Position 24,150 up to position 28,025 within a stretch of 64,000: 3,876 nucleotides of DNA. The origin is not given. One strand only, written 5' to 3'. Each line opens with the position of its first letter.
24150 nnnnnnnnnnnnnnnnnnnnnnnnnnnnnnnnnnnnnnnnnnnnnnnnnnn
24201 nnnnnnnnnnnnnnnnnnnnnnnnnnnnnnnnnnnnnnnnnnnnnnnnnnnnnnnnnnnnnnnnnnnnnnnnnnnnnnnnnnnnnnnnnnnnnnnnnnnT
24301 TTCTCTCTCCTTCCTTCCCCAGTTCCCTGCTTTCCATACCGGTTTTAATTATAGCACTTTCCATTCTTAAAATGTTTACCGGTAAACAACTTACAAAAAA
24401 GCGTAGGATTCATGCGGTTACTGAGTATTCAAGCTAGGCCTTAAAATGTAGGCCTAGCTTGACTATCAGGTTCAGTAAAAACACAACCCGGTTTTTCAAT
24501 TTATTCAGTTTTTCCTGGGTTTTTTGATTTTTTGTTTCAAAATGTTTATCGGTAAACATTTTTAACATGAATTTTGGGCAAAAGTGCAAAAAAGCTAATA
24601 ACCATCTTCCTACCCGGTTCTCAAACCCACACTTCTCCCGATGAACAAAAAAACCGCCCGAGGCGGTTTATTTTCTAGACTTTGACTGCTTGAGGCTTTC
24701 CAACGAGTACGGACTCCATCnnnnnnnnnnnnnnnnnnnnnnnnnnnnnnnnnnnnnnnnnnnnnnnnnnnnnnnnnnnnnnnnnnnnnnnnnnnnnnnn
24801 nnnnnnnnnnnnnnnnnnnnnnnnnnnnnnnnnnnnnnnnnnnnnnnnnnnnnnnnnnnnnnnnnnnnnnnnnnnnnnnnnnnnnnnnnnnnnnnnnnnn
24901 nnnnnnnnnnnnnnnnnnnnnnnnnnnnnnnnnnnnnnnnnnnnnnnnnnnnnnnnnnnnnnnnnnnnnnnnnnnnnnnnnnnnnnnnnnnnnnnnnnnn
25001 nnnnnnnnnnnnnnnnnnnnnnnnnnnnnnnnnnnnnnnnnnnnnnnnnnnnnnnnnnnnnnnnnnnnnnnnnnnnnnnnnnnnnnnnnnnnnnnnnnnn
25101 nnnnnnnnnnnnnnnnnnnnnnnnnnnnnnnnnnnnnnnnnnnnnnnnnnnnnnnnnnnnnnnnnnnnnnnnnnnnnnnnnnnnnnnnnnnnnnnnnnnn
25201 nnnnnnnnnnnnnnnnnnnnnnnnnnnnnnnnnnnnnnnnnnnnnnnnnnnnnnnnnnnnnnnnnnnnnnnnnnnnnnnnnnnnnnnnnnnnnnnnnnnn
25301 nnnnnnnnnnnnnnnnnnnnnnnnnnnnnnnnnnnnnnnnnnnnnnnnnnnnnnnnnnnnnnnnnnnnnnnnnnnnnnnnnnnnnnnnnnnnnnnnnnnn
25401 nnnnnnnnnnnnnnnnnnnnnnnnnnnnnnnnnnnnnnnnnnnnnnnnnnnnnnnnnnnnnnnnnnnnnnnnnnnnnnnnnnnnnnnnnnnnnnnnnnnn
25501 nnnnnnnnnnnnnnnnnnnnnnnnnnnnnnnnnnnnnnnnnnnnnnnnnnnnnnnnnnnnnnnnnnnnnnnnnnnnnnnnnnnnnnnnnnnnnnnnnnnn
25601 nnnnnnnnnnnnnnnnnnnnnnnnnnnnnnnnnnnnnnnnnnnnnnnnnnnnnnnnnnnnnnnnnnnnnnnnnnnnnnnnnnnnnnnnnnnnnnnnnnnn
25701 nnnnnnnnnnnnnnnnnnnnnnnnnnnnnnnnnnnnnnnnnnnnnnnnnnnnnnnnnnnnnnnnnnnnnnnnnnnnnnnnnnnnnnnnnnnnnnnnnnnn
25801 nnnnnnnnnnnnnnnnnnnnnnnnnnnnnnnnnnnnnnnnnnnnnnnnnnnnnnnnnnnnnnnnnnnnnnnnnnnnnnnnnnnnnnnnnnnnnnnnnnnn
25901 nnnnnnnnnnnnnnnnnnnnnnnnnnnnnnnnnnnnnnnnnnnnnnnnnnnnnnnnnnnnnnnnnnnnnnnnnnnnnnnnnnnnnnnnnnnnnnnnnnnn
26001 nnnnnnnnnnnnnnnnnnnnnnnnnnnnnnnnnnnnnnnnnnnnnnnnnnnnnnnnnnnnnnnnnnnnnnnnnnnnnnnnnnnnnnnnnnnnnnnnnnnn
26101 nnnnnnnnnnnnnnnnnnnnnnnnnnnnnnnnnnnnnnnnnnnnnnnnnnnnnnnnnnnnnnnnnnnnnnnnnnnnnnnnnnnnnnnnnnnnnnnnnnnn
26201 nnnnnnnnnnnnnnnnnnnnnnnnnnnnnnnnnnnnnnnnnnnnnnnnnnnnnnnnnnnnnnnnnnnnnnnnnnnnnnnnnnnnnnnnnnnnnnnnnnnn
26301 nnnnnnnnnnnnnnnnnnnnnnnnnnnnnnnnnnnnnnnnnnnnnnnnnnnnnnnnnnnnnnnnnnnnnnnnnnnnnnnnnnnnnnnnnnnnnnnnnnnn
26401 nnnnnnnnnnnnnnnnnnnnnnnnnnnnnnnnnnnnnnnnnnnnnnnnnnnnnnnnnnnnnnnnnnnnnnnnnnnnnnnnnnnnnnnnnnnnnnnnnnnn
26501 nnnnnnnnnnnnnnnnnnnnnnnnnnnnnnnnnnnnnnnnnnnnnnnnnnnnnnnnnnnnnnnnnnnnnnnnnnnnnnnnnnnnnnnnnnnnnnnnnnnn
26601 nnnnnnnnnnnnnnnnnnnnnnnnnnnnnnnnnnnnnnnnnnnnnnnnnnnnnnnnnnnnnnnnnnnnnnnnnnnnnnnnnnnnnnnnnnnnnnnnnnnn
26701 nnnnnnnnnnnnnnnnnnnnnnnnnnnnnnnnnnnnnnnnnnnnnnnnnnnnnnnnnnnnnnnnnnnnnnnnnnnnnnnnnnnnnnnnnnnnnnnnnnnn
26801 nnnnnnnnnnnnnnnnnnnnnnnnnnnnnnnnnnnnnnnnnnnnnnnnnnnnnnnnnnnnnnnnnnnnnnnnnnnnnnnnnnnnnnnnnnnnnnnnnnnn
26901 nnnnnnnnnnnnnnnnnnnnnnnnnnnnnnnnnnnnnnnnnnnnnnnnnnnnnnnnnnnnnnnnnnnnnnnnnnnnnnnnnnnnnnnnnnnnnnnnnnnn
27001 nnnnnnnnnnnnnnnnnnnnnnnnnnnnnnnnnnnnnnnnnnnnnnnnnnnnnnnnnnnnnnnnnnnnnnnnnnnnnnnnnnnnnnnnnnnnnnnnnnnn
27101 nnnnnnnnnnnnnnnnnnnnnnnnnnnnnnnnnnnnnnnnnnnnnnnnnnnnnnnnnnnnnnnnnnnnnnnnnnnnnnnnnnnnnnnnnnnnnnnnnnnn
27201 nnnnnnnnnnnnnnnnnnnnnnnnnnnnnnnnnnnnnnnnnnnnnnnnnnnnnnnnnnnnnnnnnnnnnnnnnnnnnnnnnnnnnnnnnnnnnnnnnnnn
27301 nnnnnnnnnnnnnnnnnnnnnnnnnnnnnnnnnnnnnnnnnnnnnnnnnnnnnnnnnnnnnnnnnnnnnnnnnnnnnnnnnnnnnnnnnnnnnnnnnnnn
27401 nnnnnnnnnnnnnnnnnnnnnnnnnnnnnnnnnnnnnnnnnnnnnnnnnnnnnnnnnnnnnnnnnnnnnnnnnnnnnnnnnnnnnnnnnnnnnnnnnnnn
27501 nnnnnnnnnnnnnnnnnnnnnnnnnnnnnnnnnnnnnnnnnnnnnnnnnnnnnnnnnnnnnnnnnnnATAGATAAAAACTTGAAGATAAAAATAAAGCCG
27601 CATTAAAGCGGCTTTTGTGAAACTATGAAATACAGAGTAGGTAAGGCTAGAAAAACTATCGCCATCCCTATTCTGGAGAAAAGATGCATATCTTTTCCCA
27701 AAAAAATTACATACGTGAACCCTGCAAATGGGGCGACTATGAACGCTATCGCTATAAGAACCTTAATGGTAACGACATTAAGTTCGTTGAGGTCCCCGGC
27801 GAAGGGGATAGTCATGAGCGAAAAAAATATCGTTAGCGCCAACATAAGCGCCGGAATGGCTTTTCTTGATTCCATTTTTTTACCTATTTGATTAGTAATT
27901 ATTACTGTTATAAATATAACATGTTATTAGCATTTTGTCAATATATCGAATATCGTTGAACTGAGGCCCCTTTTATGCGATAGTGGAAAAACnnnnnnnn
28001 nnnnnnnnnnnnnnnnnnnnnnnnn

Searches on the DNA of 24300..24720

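Call 68: search_rna_families(source=window, start=24300, end=24720, threshold=evalue, max_evalue=1)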
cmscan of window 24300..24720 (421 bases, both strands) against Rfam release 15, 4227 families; matches with E-value up to 1: 10.
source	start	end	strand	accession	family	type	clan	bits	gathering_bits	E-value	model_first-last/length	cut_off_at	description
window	24429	24480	+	RF01096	PK-HAV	Cis-reg;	-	26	50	0.4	1-56/56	no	HepA virus 3'-terminal pseudoknot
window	24420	24540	+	RF02579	tsr26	Gene; sRNA;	-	23.6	141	0.2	1-122/122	no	S. aureus tsr26 small RNA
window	24534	24605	+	RF04313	aspC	Cis-reg;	-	22.3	100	0.41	1-124/124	no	aspC ncRNA motif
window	24530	24618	-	RF03162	TD-2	Gene; sRNA;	CL00124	21.6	48.7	0.71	1-98/98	no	TD-2 RNA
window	24432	24574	+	RF04324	Pestivirus-3UTR-SLIV-SLIII-SLII-CSFV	Gene; sRNA;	CL00151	21.2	150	0.14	1-170/170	no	Pestivirus 3' UTR SLIV, SLIII and SLII classical swine fever virus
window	24450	24564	+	RF01770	rimP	Cis-reg; leader;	-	20.5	47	0.56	1-102/102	no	Gammaprotebacteria rimP leader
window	24602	24676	+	RF01859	Phe_leader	Cis-reg; leader;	-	19.2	55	0.94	1-125/125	no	Phenylalanine leader peptide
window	24641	24674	+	RF02054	STnc420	Gene; sRNA;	-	18.7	70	0.5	19-54/58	no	Salmonella enterica sRNA STnc420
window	24427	24565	-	RF02653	StyR-143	Gene; sRNA;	-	17.2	176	0.33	1-144/144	no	Salmonella enterica Typhi npcRNA 143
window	24647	24689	-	RF01394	isrK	Gene; sRNA;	-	15.5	50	0.53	1-77/77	no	isrK Hfq binding RNA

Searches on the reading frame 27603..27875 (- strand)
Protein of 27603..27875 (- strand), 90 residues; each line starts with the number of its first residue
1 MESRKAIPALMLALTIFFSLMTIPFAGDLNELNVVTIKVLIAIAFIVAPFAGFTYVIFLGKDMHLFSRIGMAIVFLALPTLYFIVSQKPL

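Call 7: search_protein_families(library=pfam, proteins=[window:27603-27875:-], max_evalue=0.01)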
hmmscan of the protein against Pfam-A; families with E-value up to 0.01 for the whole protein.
window:27603-27875:- (90 aa): 0 families

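Call 53: find_homologous_proteins(query=window:27603-27875:-, max_evalue=0.01)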
Query window:27603-27875:- (90 aa): 2 proteins with E <= 0.01 among 5 candidates.
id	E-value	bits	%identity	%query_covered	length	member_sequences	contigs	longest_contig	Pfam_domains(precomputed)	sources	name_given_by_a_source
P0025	1.6e-47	177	100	100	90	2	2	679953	-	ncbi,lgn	-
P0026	5.4e-33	131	74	100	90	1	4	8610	-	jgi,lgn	jgi:hypothetical protein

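Call 54: find_encoding_contigs(protein=P0025, flank=10000, max_places=3)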
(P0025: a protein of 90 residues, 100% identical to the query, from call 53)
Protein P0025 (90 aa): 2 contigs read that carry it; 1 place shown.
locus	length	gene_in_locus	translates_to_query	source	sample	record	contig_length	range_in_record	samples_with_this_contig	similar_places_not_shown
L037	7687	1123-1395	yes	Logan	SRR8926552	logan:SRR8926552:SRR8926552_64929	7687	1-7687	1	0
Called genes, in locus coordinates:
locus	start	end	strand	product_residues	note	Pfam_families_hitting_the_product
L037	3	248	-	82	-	?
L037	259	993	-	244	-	PF13413:HTH_25 (weak)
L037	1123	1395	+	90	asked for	-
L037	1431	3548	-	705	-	PF13491:FtsK_4TM (weak), PF17854:FtsK_alpha, PF01580:FtsK_SpoIIIE, PF09397:FtsK_gamma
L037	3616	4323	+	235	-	PF00149:Metallophos, PF12850:Metallophos_2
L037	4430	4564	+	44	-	-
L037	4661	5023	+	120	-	PF02021:UPF0102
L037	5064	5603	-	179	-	-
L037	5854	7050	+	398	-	PF08529:NusA_N, PF00575:S1 (faint), PF13184:KH_NusA_1st, PF26594:KH_NusA_2nd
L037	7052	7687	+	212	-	?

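Call 59: search_protein_families(library=ncbifam, proteins=[window:27603-27875:-], max_evalue=0.01)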
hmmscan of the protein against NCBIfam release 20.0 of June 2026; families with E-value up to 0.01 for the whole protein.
window:27603-27875:- (90 aa): 0 families
